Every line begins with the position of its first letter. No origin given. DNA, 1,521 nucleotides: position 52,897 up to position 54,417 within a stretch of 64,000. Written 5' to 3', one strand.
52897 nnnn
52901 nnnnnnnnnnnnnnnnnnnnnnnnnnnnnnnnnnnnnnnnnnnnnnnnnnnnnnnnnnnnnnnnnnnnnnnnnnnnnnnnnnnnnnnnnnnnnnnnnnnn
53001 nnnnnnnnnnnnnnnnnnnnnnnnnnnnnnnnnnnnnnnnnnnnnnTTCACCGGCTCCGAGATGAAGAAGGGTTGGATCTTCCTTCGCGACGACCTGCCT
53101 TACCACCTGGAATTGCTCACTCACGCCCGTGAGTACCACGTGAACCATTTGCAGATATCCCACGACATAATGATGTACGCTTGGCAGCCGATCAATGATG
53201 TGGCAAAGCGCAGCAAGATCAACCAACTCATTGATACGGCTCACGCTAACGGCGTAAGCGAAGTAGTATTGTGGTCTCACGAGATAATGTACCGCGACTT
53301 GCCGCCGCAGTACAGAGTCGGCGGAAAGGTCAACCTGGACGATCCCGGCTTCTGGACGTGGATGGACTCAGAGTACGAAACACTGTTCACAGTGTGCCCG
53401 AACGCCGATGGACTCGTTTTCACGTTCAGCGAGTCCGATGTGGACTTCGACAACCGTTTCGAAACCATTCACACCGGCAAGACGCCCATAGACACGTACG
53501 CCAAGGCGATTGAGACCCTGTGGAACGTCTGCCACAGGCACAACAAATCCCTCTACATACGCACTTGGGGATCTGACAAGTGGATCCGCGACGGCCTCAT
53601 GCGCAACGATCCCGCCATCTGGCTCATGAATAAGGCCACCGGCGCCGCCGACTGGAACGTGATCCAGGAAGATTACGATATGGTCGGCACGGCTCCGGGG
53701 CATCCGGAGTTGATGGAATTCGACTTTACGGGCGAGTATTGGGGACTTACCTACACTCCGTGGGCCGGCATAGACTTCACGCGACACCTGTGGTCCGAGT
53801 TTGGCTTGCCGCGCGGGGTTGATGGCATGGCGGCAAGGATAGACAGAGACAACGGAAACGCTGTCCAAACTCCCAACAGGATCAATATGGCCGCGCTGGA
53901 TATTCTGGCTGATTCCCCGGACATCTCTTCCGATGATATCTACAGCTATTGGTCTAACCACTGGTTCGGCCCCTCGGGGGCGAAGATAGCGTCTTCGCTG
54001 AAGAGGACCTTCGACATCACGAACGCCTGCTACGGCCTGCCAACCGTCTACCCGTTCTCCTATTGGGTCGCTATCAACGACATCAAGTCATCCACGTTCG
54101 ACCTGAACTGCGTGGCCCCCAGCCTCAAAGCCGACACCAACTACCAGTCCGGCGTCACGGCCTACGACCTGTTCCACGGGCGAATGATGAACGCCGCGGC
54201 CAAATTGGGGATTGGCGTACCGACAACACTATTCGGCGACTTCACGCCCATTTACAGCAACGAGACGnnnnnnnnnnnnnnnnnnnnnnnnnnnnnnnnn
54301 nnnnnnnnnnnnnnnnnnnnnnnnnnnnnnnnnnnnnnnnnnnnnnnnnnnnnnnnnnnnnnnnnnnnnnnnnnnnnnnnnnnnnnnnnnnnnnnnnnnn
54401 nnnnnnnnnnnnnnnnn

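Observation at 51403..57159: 1918-aa secreted protein with duplicated lectin modules and triplicated Ig-like repeats around a putative glycosidase core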

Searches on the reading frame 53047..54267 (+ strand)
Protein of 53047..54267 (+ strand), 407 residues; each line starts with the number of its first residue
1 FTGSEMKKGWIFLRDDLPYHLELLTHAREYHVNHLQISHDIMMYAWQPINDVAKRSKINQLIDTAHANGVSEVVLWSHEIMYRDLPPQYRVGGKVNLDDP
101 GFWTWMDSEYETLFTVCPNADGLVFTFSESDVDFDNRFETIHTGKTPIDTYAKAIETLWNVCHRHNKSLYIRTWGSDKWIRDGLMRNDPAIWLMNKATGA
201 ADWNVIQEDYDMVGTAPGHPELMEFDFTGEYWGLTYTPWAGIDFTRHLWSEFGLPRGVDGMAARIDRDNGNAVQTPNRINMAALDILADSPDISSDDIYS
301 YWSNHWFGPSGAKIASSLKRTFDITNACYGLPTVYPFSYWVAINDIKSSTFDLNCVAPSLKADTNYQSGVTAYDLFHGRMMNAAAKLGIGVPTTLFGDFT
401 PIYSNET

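Call 18: search_protein_families(library=pfam, proteins=[window:53047-54267:+], max_evalue=10)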
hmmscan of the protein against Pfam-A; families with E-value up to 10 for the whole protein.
window:53047-54267:+ (407 aa): 0 families

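Call 26: search_protein_representatives(protein=window:53047-54267:+)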
Query: 407 residues. Proteins with E-value up to 0.001 (for the whole library): 367; up to 1e-10: 193; up to 1e-30: 51. The best 150 are listed.
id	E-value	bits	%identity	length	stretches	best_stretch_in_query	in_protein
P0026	1.7e-134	465.4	54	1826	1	2-407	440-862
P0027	3.5e-130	451.2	53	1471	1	6-402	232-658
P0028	8.2e-60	219.3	40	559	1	8-309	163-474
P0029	5.8e-59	216.5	39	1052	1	7-319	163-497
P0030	3.2e-53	197.6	41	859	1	7-311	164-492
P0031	2.4e-52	194.7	35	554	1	5-331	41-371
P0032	8.3e-52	193.0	35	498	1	8-326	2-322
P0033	2.8e-50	187.9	34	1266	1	3-339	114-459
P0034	6.8e-50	186.7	58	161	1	223-366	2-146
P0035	9.2e-50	186.2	35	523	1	8-329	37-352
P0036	2.3e-49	184.9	33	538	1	8-329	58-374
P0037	6.9e-49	183.3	40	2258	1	7-307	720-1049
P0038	9.9e-48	179.5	34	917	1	7-330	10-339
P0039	3.3e-47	177.8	33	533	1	23-358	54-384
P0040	2.2e-46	175.1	34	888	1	8-314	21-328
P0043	7.6e-43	163.4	31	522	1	9-335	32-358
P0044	1.2e-42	162.7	33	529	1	10-345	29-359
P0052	3.8e-39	151.2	30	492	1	7-329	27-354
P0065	3.6e-33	131.5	31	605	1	5-331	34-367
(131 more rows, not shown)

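Call 27: search_protein_families(library=pfam, proteins=[P0028, P0031, P0035, P0036, P0039, P0043, P0044, P0052, P0065, P0038], max_evalue=0.01)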
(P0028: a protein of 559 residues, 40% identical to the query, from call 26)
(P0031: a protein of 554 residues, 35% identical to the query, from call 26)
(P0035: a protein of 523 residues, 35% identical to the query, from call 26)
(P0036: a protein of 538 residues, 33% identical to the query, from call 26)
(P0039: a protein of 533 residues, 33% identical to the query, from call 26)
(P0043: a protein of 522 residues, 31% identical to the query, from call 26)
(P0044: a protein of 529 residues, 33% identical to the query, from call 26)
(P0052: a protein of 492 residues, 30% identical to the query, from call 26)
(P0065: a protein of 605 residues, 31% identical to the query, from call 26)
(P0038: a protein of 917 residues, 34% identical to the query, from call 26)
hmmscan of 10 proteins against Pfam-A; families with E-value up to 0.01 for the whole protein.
P0028 (559 aa): 0 families

P0031 (554 aa): 0 families

P0035 (523 aa): 0 families

P0036 (538 aa): 0 families

P0039 (533 aa): 1 family
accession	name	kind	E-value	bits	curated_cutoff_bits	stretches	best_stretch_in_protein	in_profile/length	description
PF07488.18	Glyco_hydro_67M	-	3.7e-05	23.4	23.5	1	120-275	120-281/326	Glycosyl hydrolase family 67 middle domain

P0043 (522 aa): 2 families
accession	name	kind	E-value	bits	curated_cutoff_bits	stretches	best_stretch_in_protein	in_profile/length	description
PF07488.18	Glyco_hydro_67M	-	8.6e-05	22.2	23.5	1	213-286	226-300/326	Glycosyl hydrolase family 67 middle domain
PF07477.17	Glyco_hydro_67C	-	0.0013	18.7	27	0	394-462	143-211/223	Glycosyl hydrolase family 67 C-terminus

P0044 (529 aa): 3 families
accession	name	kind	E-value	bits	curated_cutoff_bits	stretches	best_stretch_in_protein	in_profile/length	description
PF07488.18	Glyco_hydro_67M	-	5.3e-06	26.2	23.5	1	45-270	63-287/326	Glycosyl hydrolase family 67 middle domain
PF16126.11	DUF4838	-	3.4e-05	23.6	26.6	1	255-334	245-321/325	Domain of unknown function (DUF4838)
PF07934.18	OGG_N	-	0.0014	19.2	23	0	295-323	62-90/115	8-oxoguanine DNA glycosylase, N-terminal domain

P0052 (492 aa): 2 families
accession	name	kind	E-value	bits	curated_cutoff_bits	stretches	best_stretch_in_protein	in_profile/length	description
PF07488.18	Glyco_hydro_67M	-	1.2e-06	28.2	23.5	1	203-279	215-287/326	Glycosyl hydrolase family 67 middle domain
PF07477.17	Glyco_hydro_67C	-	0.0088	16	27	0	303-335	8-40/223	Glycosyl hydrolase family 67 C-terminus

P0065 (605 aa): 0 families

P0038 (917 aa): 14 families
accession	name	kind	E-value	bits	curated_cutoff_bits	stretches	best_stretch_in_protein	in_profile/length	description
PF25292.1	Beta-prop_CGLA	-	8.3e-49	167.2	26.8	6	826-900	36-108/316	Lambda-carrageenase beta-propeller domain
PF13570.13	Beta-prop_ACSF4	-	1.1e-47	163.5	133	2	521-825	5-262/329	Beta-alanine-activating enzyme, beta-propeller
PF13517.12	FG-GAP_3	-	3.3e-34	117.7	26.9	6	828-884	1-61/61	FG-GAP-like repeat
PF01839.29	FG-GAP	-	4.6e-31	106.6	22.1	5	823-844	4-32/37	FG-GAP repeat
PF13360.13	PQQ_2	-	8e-17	62.1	27.6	3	549-699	7-143/233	Outer membrane protein assembly factor BamB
PF14783.12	BBS2_Mid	-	1.6e-13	51.1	27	0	577-615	4-41/108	Ciliary BBSome complex subunit 2, middle region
PF15907.11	Itfg2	-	4.5e-11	43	27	0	871-896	80-105/330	Integrin-alpha FG-GAP repeat-containing protein 2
PF23743.1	Beta-prop_BBS7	-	8.7e-06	25.7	27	0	532-605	181-256/299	BBS7 beta-propeller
PF21348.3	RGL11_C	-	4.2e-05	23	27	0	563-641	16-112/490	Rhamnogalacturonan lyase family 11, C-terminal domain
PF00404.24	Dockerin_1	-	0.00062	20.4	22.9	0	618-632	31-45/57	Dockerin type I domain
PF21504.2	FLIC_barrel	-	0.00069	19.9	27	0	523-540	11-29/44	Flagellin, barrel domain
PF12256.14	TcdB_toxin_midN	-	0.0037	17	24.8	0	512-546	17-51/181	Insecticide toxin TcdB middle/N-terminal region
PF07477.17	Glyco_hydro_67C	-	0.0049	16.9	27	0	287-319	8-40/223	Glycosyl hydrolase family 67 C-terminus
PF16743.10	PliI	-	0.005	17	27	0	838-884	26-77/123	Periplasmic lysozyme inhibitor of I-type lysozyme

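Call 33: search_solved_structures(query=A2, max_evalue=10, show_alignments=3)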
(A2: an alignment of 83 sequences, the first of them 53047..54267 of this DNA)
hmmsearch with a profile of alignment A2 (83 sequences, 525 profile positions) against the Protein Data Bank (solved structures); distinct sequences matched with E-value up to 10: 30.
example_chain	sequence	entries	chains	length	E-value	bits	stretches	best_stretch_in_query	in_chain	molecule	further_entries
1k9e_A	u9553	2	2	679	4.7e-25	91.3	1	40-459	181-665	alpha-D-glucuronidase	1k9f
1mqp_A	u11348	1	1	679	4.7e-25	91.3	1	40-459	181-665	alpha-D-glucuronidase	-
1k9d_A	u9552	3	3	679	2.6e-24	88.8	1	40-459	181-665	alpha-D-glucuronidase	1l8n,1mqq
1mqr_A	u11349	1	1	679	4.1e-23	84.9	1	40-459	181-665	ALPHA-D-GLUCURONIDASE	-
1h41_A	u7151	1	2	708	1.3e-10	43.6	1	168-460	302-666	ALPHA-GLUCURONIDASE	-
1gqi_A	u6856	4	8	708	1.4e-10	43.5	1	170-460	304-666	ALPHA-GLUCURONIDASE | ALPHA-D-GLUCURONIDASE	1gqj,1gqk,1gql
4xa3_A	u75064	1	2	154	0.062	15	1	351-430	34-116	Gp7-MYH7(1361-1425)-Eb1 chimera protein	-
2lzf_A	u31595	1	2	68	0.23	13.1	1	388-441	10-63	Uncharacterized protein ykzF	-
3be7_A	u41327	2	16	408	0.39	12.4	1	38-106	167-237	Zn-dependent arginine carboxypeptidase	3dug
2rdp_A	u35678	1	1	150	0.47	12.1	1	426-491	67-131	putative transcriptional regulator MarR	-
7puz_A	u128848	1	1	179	0.53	11.9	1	404-491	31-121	MICOS complex subunit MIC60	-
2b3t_B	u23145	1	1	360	0.99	11.1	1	404-513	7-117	Peptide chain release factor 1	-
5j30_QY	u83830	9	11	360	1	11.1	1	404-513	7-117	Peptide chain release factor 1 | Peptide chain release factor RF1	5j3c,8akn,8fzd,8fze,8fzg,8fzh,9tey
6dnc_MA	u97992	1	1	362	1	11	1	404-513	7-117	Peptide chain release factor 1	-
9cte_A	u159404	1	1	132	1.1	11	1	392-486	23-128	De novo protein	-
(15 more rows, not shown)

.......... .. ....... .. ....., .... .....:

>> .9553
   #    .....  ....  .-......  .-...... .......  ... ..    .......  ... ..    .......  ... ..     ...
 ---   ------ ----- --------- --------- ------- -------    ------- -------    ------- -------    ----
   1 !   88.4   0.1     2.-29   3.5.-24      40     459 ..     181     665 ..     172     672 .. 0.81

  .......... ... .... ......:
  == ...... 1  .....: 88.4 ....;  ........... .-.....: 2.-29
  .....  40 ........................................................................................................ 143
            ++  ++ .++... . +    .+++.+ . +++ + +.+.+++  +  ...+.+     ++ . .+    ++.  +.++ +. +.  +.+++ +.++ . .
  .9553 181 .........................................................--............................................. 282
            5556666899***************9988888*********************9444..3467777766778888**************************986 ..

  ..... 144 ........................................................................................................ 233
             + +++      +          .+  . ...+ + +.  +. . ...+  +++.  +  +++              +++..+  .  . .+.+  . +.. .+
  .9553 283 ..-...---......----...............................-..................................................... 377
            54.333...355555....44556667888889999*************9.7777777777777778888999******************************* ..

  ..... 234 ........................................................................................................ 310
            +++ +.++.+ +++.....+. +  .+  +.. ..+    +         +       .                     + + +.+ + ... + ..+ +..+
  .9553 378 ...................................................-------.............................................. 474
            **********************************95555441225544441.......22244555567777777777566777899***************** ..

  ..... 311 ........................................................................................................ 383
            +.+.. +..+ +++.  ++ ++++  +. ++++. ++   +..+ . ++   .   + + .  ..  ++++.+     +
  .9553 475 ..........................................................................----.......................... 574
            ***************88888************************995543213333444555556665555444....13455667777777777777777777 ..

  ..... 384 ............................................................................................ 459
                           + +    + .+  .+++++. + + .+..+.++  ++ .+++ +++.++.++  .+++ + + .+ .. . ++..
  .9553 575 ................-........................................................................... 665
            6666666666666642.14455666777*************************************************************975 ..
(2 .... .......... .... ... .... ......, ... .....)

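Call 38: find_homologous_proteins(query=A2, max_evalue=1e-10)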
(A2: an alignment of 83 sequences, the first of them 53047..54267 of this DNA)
Query A2 (83 sequences) (407 aa, profile of the alignment): 5 proteins with E <= 1e-10 among 8000 candidates.
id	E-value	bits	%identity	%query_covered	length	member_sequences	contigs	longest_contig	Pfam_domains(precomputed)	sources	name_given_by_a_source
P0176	5.5e-133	462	24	79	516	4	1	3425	PF07477.18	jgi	jgi:hypothetical protein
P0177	4.2e-127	443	25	84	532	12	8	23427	-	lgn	-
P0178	2.3e-123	431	23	91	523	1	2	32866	-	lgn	-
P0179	2.2e-117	411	23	75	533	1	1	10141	-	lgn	-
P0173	9.4e-100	353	22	78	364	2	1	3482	-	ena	-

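Call 39: search_protein_families(library=ncbifam, proteins=[window:53047-54267:+, P0031, P0035, P0039, P0043, P0044, P0052, P0176, P0177, P0178], max_evalue=0.1)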
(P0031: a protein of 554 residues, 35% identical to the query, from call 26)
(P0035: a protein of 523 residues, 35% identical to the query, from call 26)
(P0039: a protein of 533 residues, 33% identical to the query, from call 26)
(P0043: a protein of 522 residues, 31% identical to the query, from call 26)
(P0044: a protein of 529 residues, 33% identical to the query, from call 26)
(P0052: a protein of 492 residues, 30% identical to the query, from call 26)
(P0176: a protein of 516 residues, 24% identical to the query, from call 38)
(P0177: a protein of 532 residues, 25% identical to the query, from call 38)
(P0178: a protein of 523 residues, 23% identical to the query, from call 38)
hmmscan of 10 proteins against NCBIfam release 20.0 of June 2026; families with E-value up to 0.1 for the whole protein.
window:53047-54267:+ (407 aa): 0 families

P0031 (554 aa): 0 families

P0035 (523 aa): 0 families

P0039 (533 aa): 0 families

P0043 (522 aa): 0 families

P0044 (529 aa): 2 families
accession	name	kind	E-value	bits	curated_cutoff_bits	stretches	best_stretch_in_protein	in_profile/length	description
NF047746.1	SocB_toxin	equivalog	0.054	12.5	210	0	422-457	180-215/228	type VI toxin-antitoxin system SocB family DNA replication inhibitor toxin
NF002705.0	PRK02507.1-4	equivalog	0.072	12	625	0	387-452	46-106/382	proton extrusion protein PcxA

P0052 (492 aa): 0 families

P0176 (516 aa): 0 families

P0177 (532 aa): 1 family
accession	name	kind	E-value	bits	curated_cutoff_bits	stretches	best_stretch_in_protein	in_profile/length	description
TIGR03842.1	F420_CPS_4043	hypoth_equivalog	0.099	11.7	295.45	0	247-278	231-262/329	TIGR03842 family LLM class F420-dependent oxidoreductase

P0178 (523 aa): 0 families

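Call 40: predict_structure(alignment_id=A2)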
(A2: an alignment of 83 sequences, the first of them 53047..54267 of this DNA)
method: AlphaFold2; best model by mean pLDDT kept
length: 407 residues; sequences in the alignment: 83
mean_pLDDT: 85.4   pTM: 0.84
mean pLDDT of the five models: 85.4, 84.9, 84.3, 84.3, 83.9
residues with pLDDT >= 90: 289; 70-90: 37; 50-70: 23; < 50: 58
segments of 3 or more residues with pLDDT < 50: 333-352, 354-370, 390-407
pLDDT, mean of each block of 10 residues (from residue 1): 79 98 96 98 97 98 98 97 94 97 98 99 95 93 94 98 99 88 98 91 83 96 95 89 96 97 96 94 97 98 95 95 85 48 45 43 42 56 54 41 35
secondary structure, 60 per line:
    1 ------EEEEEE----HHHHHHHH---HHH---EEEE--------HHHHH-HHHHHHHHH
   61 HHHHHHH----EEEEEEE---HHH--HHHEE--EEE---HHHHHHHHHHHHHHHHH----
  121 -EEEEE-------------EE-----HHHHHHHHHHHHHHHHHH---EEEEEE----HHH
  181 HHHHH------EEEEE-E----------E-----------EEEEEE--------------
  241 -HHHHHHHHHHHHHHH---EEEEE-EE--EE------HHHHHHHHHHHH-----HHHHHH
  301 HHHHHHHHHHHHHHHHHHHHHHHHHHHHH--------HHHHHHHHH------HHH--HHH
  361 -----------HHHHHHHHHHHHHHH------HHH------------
elements in order: E7-12 H17-24 E34-37 H46-50 H52-67 E72-78 E94-96 H100-116 E122-126 H147-164 E168-173 H178-185 E192-196 E221-226 H242-256 E260-264 H278-289 H295-329 H338-346 H372-386

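Call 61: find_encoding_contigs(protein=P0178, flank=10000, max_places=3)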
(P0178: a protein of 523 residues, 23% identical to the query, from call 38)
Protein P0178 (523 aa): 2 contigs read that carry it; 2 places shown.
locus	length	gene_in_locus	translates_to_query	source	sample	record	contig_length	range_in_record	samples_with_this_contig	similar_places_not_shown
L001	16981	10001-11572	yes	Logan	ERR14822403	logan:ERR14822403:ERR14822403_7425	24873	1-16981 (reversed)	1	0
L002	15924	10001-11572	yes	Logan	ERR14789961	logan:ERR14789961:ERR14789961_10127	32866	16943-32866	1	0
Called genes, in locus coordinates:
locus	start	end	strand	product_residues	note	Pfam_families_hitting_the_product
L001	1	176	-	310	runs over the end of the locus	PF08450:SGL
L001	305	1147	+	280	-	PF07920:DUF1684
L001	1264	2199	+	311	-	PF14240:YHYH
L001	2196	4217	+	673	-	PF07732:Cu-oxidase_3, PF00394:Cu-oxidase (faint), PF07731:Cu-oxidase_2, PF08534:Redoxin (weak), PF00578:AhpC-TSA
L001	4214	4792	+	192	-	PF01161:PBP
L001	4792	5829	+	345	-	PF13795:HupE_UreJ_2, PF04955:HupE_UreJ (weak)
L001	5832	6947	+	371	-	PF08240:ADH_N, PF00107:ADH_zinc_N, PF13602:ADH_zinc_N_2 (weak)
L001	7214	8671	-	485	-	PF12708:Pect-lyase_RHGA_epim (faint), PF00295:Glyco_hydro_28, PF13229:Beta_helix (weak)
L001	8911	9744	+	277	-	PF07963:N_methyl (weak)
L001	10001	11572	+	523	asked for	-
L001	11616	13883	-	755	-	PF00270:DEAD, PF00271:Helicase_C, PF16124:RecQ_Zn_bind, PF09382:RQC, PF00570:HRDC, PF14493:HTH_40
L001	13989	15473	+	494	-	PF01120:Alpha_L_fucos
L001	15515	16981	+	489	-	?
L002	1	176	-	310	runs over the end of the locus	PF08450:SGL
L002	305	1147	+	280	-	PF07920:DUF1684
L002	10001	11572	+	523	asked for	-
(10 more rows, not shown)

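Call 62: find_encoding_contigs(protein=P0177, flank=10000, max_places=4)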
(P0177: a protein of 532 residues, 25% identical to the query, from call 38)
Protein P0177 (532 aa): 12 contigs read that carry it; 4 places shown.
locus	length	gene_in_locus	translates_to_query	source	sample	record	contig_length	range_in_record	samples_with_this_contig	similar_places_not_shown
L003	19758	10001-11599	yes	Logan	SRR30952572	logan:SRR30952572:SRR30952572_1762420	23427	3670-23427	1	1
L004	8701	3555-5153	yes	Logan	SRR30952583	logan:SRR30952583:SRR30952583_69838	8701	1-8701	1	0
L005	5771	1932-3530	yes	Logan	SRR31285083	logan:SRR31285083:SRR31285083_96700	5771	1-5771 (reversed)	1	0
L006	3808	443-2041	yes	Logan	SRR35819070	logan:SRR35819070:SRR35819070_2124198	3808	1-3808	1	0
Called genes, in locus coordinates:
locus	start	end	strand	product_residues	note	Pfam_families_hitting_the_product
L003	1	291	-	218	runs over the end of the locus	PF09704:Cas_Cas5d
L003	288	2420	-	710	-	PF04851:ResIII (weak), PF00270:DEAD, PF00271:Helicase_C (weak), PF22590:Cas3-like_C_2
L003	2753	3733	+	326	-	-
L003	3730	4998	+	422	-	PF02113:Peptidase_S13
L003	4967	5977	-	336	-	PF07136:DUF1385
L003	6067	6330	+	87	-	-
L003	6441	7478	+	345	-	PF01784:DUF34_NIF3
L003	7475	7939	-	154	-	PF00583:Acetyltransf_1, PF13673:Acetyltransf_10 (weak), PF13508:Acetyltransf_7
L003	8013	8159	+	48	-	-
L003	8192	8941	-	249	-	PF01471:PG_binding_1 (faint)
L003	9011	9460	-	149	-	PF12796:Ank_2, PF24521:Ank_KRIT1, PF13637:Ank_4, PF00023:Ank, PF13637:Ank_4, PF12796:Ank_2, PF13857:Ank_5 (weak), PF00023:Ank, +1 more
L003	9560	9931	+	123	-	PF00903:Glyoxalase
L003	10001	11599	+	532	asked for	-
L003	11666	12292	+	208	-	-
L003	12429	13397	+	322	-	PF01152:Bac_globin (faint), PF12796:Ank_2 (weak), PF13606:Ank_3 (faint), PF13637:Ank_4, PF12796:Ank_2, PF13857:Ank_5 (weak), PF00023:Ank (weak)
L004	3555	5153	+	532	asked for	-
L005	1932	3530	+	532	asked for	-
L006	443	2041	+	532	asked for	-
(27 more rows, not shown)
